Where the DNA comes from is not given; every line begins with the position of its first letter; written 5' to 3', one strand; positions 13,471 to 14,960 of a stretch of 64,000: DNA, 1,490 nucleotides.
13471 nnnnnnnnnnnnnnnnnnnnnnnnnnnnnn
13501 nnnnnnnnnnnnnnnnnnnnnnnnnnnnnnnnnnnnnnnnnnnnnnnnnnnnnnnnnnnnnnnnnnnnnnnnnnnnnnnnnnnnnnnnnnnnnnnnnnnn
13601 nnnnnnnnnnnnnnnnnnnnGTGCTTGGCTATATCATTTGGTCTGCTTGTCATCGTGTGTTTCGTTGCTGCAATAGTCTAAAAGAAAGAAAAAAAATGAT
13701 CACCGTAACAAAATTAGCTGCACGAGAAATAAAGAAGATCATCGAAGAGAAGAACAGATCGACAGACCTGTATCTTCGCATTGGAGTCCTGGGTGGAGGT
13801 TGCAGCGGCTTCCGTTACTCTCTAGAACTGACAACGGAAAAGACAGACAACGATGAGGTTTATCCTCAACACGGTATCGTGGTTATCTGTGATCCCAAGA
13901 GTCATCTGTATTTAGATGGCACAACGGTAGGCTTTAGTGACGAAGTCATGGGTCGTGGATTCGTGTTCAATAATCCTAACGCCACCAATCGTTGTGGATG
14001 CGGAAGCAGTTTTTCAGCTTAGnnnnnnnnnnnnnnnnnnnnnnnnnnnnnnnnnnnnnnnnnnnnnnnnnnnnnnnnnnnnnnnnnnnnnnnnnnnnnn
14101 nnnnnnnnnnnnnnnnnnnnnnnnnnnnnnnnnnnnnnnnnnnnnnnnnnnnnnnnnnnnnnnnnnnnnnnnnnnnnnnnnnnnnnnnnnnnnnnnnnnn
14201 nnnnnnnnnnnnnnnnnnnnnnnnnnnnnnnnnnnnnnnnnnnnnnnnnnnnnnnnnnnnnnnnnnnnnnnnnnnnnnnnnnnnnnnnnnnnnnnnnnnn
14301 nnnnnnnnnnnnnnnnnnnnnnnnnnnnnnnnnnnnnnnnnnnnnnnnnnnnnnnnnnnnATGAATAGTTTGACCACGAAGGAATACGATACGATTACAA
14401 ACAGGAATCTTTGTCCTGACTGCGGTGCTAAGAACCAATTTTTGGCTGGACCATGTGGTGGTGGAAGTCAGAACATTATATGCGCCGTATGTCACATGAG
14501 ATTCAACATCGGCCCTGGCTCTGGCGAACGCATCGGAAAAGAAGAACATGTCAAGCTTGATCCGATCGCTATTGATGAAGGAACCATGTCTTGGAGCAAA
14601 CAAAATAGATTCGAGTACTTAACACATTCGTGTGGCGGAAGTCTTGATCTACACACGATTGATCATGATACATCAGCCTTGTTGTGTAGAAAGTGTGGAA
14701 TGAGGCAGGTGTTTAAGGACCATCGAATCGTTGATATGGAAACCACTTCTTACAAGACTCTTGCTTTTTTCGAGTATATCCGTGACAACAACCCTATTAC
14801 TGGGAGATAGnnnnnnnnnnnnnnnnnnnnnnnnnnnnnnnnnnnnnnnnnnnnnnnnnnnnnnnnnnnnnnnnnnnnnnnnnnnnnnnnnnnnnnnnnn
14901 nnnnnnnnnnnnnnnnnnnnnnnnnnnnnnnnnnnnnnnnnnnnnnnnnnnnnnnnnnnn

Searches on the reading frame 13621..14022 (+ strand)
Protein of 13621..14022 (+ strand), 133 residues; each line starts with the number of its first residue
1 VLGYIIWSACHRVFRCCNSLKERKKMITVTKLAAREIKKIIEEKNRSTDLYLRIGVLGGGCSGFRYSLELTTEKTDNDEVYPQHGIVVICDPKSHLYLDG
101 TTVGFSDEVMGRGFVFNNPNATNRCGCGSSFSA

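Call 21: search_protein_families(library=pfam, proteins=[window:13621-14022:+], max_evalue=0.01)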
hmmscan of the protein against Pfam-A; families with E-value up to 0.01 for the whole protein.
window:13621-14022:+ (133 aa): 1 family
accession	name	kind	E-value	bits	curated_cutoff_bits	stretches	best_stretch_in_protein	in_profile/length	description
PF01521.26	Fe-S_biosyn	-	4.2e-19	69.2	26.3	1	27-128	3-109/110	Iron-sulphur cluster biosynthesis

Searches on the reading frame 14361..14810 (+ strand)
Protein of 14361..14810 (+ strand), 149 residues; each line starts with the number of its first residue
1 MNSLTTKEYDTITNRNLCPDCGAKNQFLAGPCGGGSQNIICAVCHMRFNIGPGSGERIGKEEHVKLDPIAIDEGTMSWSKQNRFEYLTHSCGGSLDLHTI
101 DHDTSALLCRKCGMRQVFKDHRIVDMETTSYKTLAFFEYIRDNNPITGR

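Call 21: search_protein_families(library=pfam, proteins=[window:14361-14810:+], max_evalue=0.01)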
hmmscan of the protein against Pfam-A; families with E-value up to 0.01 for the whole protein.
window:14361-14810:+ (149 aa): 4 families
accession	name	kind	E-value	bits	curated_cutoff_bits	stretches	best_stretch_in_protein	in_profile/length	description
PF23550.1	zf_Tbcl_Rhp7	-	0.00046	20.1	27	0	40-50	6-16/39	DNA repair protein rhp7 treble clef domain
PF03604.18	Zn_ribbon_RPAB4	-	0.0017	18.5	24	0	107-119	18-30/32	DNA directed RNA polymerase, 7 kDa subunit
PF23547.1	Zn_ribbon_FGT1_1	-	0.0022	18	27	0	91-118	5-32/35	FORGETTER1 first zinc ribbon domain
PF13248.11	Zn_ribbon_3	-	0.0048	16.8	27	0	103-115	13-25/26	zinc-ribbon domain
